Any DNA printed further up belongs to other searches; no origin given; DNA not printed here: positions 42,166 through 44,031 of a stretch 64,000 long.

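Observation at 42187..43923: AT-rich 521-aa gene of unknown function inserted into the ftsA-ftsZ junction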

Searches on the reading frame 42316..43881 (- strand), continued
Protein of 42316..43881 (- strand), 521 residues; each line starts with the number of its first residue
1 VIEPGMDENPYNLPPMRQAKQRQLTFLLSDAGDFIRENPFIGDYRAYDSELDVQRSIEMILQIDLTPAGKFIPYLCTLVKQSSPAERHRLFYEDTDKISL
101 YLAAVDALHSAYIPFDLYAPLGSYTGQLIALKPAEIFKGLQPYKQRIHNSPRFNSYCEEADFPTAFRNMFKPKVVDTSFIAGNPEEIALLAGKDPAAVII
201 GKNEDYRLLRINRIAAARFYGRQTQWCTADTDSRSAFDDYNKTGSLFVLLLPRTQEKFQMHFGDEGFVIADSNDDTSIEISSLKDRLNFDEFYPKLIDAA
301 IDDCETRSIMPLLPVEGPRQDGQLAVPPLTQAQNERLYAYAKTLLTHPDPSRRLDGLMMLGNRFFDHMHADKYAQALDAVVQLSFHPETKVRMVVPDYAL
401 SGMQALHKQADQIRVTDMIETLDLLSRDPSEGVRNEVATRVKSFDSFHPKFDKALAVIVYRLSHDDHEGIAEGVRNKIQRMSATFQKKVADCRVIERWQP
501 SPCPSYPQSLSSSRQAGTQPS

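Call 30: find_encoding_contigs(protein=P0150, flank=10000, max_places=3)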
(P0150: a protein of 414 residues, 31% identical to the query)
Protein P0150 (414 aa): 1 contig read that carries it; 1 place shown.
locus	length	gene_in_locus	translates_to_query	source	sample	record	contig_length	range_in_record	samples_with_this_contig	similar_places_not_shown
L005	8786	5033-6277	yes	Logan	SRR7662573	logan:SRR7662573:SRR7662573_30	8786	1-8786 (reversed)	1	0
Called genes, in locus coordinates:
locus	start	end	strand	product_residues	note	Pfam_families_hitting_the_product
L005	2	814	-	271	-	?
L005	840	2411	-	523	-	PF13231:PMT_2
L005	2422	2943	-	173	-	-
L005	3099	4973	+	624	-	PF13432:TPR_16 (faint), PF01464:SLT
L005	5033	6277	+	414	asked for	-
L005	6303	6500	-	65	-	-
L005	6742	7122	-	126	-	PF16320:Ribosomal_L12_N, PF00542:Ribosomal_L12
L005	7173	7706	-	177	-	PF00466:Ribosomal_L10, PF27436:RL10_C (faint)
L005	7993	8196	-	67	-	-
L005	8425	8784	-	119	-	?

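Call 55: find_related_loci(query=A3, collection=genome_contigs, flank=10000)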
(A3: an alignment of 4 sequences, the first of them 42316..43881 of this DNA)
Query A3 (521 aa) in genome_contigs; peptide patterns used: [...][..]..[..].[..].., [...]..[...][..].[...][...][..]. (x = any residue, [..] = any of these).
48 stretches matched a pattern, but none encodes a relative of the query by tblastn (E <= 1e-3).

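Call 60: predict_structure(alignment_id=A2)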
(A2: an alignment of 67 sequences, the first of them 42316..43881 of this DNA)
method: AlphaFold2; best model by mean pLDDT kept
length: 521 residues; sequences in the alignment: 67
mean_pLDDT: 70.3   pTM: 0.57
mean pLDDT of the five models: 70.3, 68.8, 68.1, 68.0, 67.5
residues with pLDDT >= 90: 105; 70-90: 169; 50-70: 140; < 50: 107
segments of 3 or more residues with pLDDT < 50: 1-6, 118-133, 140-150, 318-325, 367-370, 389-413, 494-521
pLDDT, mean of each block of 10 residues (from residue 1): 49 78 83 83 60 87 90 89 85 85 84 56 41 47 47 52 67 69 92 96 96 96 93 87 93 95 88 92 91 91 72 57 56 79 79 71 51 56 51 42 44 60 73 77 57 56 53 65 67 47 41 42 35
secondary structure, 60 per line:
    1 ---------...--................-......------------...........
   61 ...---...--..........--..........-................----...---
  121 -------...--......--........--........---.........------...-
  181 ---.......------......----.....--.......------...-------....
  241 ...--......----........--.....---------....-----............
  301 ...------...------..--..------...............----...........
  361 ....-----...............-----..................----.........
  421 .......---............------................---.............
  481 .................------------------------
elements in order: H15-30 H32-37 H50-63 H72-81 H84-93 H95-110 H133-138 H141-148 H151-158 H162-170 H184-190 E197-202 E207-211 H214-220 H237-243 E246-251 E256-263 E266-270 H280-283 H289-303 H331-345 H350-364 H370-384 H390-407 H412-427 H431-442 H449-464 H468-497

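Call 65: fold_search(model_id=the predicted structure, library=pdb)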
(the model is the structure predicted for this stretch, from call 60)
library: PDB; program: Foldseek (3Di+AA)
matches with E <= 10: 217; with E <= 0.001: 0
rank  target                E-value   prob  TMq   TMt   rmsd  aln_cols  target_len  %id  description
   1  9j5i_A                1.7e-01  0.28  0.16  0.15  18.0       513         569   13  Pathogen effector forms a phosphatase holoenzyme complex with host core enzyme to promote disease (released 2026-03-04)
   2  7rw8_A                1.7e-01  0.16  0.15  0.14  20.4       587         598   13  AP2 bound to heparin in the closed conformation (released 2022-03-30)
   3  6iur_A                4.3e-01  0.12  0.16  0.14  20.3       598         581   11  A phosphatase complex STRN3-PP2Aa (released 2019-12-04)
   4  2vgl_A                6.2e-01  0.10  0.14  0.13  20.1       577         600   14  AP2 CLATHRIN ADAPTOR CORE (released 2007-12-25)
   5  5ovd                  7.1e-01  0.08  0.12  0.13  26.4       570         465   10  Ras guanine nucleotide exchange factor SOS1 (Rem-cdc25) in new crystal form (released 2019-02-06)
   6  8t1o_A                8.6e-01  0.14  0.19  0.17  18.6       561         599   13  AP2 bound to MSP2N2 nanodisc with Tgn38 cargo peptide; composite map (released 2023-07-12)
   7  6iur_E                9.4e-01  0.13  0.18  0.17  17.9       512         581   14  A phosphatase complex STRN3-PP2Aa (released 2019-12-04)
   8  1b3u_A                9.4e-01  0.13  0.18  0.16  18.8       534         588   13  CRYSTAL STRUCTURE OF CONSTANT REGULATORY DOMAIN OF HUMAN PP2A, PR65ALPHA (released 1999-04-12)
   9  6oxl_A                1.2e+00  0.06  0.12  0.11  19.6       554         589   12  CRYO-EM STRUCTURE OF PHOSPHORYLATED AP-2 (mu E302K) BOUND TO NECAP IN THE PRESENCE OF SS DNA (released 2019-09-11)
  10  6owo_A                1.2e+00  0.07  0.14  0.13  19.4       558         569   12  CRYO-EM STRUCTURE OF PHOSPHORYLATED AP-2 CORE BOUND TO NECAP (released 2019-09-11)
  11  8rbx_p                1.3e+00  0.15  0.19  0.17  16.7       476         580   13  Structure of Integrator-PP2A bound to a paused RNA polymerase II-DSIF-NELF-nucleosome complex (released 2024-02-07)
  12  9mjm                  1.4e+00  0.05  0.12  0.13  26.4       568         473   11  SOS1 IN COMPLEX WITH AN INHIBITOR (released 2025-04-02)
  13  7mwq_A                1.5e+00  0.16  0.12  0.25  15.2       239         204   10  Structure of De Novo designed beta sheet heterodimer LHD29A53/B53 (released 2022-01-19)
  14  4p6z_B                1.5e+00  0.08  0.14  0.13  18.1       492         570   11  Crystal structure of the human BST2 cytoplasmic domain and the HIV-1 Vpu cytoplasmic domain bound to the clathrin adap (released 2014-05-21)
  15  9rtt_Q                1.5e+00  0.05  0.12  0.09  20.9       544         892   11  Activated Elongation Complex with IWS1 and ELOF1 (released 2025-09-03)
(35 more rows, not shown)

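Call 73: find_related_loci(query=A3, collection=metagenome_contigs, flank=6000)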
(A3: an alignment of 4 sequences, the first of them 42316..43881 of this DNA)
Query A3 (521 aa) in metagenome_contigs; peptide patterns used: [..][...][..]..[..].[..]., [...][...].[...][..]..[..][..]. (x = any residue, [..] = any of these).
323 stretches matched a pattern, but none encodes a relative of the query by tblastn (E <= 1e-3).

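Call 74: find_related_loci(query=A3, collection=viral_contigs, flank=6000)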
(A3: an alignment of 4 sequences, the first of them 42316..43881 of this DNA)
Query A3 (521 aa) in viral_contigs; peptide patterns used: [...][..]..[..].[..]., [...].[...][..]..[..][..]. (x = any residue, [..] = any of these).
77 stretches matched a pattern; 5 encode a relative of the query (tblastn E <= 1e-3); 5 distinct loci.
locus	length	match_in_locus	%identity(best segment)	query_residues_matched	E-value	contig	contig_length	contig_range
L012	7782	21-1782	31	207-337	3e-11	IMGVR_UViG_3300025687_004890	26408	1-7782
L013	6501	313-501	42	207-266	3e-11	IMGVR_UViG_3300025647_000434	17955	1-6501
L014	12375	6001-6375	25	145-275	2e-6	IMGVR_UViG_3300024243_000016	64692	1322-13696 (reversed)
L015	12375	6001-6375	25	145-275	2e-6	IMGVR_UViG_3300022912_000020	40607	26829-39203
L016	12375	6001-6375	25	145-275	2e-6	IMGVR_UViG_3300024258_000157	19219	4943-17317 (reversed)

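Call 76: search_protein_families(library=phrogs, proteins=[P0145, P0146, P0148, P0131, P0132, P0150, P0123], max_evalue=0.01)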
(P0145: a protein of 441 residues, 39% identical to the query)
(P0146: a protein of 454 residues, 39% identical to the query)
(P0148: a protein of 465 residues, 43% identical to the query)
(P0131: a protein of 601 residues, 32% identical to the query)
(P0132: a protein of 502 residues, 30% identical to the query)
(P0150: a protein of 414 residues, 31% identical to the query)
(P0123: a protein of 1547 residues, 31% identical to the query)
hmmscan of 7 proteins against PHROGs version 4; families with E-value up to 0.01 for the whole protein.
P0145 (441 aa): 2 families
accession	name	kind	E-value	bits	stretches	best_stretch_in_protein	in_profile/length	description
phrog_28193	-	unknown function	0.00018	21.5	1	137-238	113-226/681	-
phrog_17056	-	unknown function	0.0024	18.3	1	131-178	124-172/420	-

P0146 (454 aa): 2 families
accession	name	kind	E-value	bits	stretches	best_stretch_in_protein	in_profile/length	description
phrog_28193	-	unknown function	1.6e-12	48.1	1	102-219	73-192/681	-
phrog_17056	-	unknown function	1e-07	32.7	1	113-217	107-205/420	-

P0148 (465 aa): 2 families
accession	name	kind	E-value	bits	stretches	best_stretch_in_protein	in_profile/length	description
phrog_28193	-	unknown function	2.7e-11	44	1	148-248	110-213/681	-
phrog_17056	-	unknown function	3.2e-11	44.2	1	130-226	109-209/420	-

P0131 (601 aa): 0 families

P0132 (502 aa): 0 families

P0150 (414 aa): 0 families

P0123 (1547 aa): 2 families
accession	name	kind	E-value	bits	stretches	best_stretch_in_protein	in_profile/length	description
phrog_17056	-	unknown function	5.7e-19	69.7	3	619-781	67-232/420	-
phrog_28193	-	unknown function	1.2e-16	61.8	3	617-747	42-176/681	-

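Call 77: search_protein_families(library=padloc, proteins=[window:42316-43881:-, P0145, P0131, P0132, P0150], max_evalue=0.01)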
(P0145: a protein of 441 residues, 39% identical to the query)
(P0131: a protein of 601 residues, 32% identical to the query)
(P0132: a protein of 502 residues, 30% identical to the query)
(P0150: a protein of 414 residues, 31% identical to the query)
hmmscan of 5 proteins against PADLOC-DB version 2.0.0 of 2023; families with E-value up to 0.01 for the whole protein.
window:42316-43881:- (521 aa): 0 families

P0145 (441 aa): 0 families

P0131 (601 aa): 0 families

P0132 (502 aa): 1 family
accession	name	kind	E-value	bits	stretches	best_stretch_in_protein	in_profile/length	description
PDLC03689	HEase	-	0.0069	12.9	1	304-399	577-665/732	homing endonuclease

P0150 (414 aa): 0 families

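Call 84: fold_search(model_id=the predicted structure, library=viral)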
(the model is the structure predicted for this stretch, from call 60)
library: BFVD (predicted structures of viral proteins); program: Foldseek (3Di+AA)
matches with E <= 10: 210; with E <= 0.001: 20
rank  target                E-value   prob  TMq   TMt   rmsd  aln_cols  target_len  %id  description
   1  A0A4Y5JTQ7            6.9e-08  1.00  0.22  0.23  18.9       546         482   12  Structural protein [Pseudomonas phage vB_PaeM_PA5oct]
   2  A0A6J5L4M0            2.1e-07  1.00  0.35  0.42  12.4       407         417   15  Uncharacterized protein [uncultured Caudovirales phage]
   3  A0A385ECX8            2.3e-07  1.00  0.17  0.34  16.1       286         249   13  Uncharacterized protein [Caulobacter phage CcrBL9]
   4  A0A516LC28            6.3e-07  1.00  0.16  0.16  33.5       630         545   10  (no name in the UniProt tables at hand)
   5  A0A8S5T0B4            2.1e-06  1.00  0.21  0.20  23.8       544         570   14  Uncharacterized protein [Myoviridae sp. ctWb16]
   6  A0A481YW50            2.2e-06  1.00  0.30  0.21  22.7       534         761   16  glutamate--tRNA ligase [Marseillevirus LCMAC201]
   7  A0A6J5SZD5            3.1e-06  1.00  0.35  0.33  15.2       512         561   17  Uncharacterized protein [uncultured Caudovirales phage]
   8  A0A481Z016            3.8e-06  1.00  0.19  0.13  18.1       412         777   16  Ankyrin repeat protein [Marseillevirus LCMAC202]
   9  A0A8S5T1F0            5.2e-06  1.00  0.22  0.14  25.5       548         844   14  Uncharacterized protein [Myoviridae sp. ctWb16]
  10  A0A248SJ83            7.8e-06  1.00  0.16  0.15  22.6       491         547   11  (no name in the UniProt tables at hand)
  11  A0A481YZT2            1.0e-05  1.00  0.18  0.30  17.3       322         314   14  Uncharacterized protein [Marseillevirus LCMAC202]
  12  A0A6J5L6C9            1.1e-05  1.00  0.17  0.24  25.7       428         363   15  Uncharacterized protein [uncultured Caudovirales phage]
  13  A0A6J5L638            2.3e-05  1.00  0.19  0.22  19.5       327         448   16  Leucine-rich repeat [uncultured Caudovirales phage]
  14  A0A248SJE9            3.6e-05  1.00  0.18  0.35  17.8       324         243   13  (no name in the UniProt tables at hand)
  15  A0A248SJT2            6.2e-05  1.00  0.20  0.27  19.4       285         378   12  (no name in the UniProt tables at hand)
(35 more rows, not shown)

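Call 92: find_encoding_contigs(protein=P0148, flank=8000, max_places=2)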
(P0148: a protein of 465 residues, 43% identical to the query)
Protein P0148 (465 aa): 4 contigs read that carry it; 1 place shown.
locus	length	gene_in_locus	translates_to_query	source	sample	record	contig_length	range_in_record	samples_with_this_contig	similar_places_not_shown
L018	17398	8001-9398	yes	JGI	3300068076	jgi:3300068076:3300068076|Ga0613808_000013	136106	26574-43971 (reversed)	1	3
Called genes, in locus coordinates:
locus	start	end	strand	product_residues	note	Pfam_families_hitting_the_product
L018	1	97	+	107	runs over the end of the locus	-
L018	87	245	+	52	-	-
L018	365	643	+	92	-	-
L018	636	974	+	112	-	-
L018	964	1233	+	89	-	-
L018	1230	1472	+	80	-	-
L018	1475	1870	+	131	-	-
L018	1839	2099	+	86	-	-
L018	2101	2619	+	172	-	-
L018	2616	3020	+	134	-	PF26948:DUF8296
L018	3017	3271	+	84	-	-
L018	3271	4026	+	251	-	PF23940:DUF7275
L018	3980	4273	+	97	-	-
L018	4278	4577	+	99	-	-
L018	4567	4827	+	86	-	-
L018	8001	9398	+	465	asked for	-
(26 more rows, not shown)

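Call 93: find_encoding_contigs(protein=P0125, flank=8000, max_places=2)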
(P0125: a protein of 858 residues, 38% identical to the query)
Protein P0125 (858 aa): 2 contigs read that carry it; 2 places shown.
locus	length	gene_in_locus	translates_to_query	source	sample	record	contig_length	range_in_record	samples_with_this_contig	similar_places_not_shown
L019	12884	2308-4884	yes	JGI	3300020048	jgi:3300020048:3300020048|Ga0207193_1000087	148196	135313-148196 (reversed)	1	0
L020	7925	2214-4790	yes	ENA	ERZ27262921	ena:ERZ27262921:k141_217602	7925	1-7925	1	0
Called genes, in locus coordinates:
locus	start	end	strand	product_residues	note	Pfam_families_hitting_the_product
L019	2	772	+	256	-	?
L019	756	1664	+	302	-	-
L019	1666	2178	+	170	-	-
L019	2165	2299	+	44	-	-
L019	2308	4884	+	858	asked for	-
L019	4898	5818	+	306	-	PF00583:Acetyltransf_1 (faint), PF13508:Acetyltransf_7 (faint)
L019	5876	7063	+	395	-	-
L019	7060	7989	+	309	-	-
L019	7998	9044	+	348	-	-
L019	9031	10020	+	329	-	-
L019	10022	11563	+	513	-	-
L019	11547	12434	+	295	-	-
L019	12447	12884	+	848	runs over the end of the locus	PF00535:Glycos_transf_2, PF10111:Glyco_tranf_2_2, PF13641:Glyco_tranf_2_3 (weak), PF00534:Glycos_transf_1, PF13692:Glyco_trans_1_4, PF04464:Glyphos_transf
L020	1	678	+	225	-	?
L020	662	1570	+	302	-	-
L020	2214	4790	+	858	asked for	-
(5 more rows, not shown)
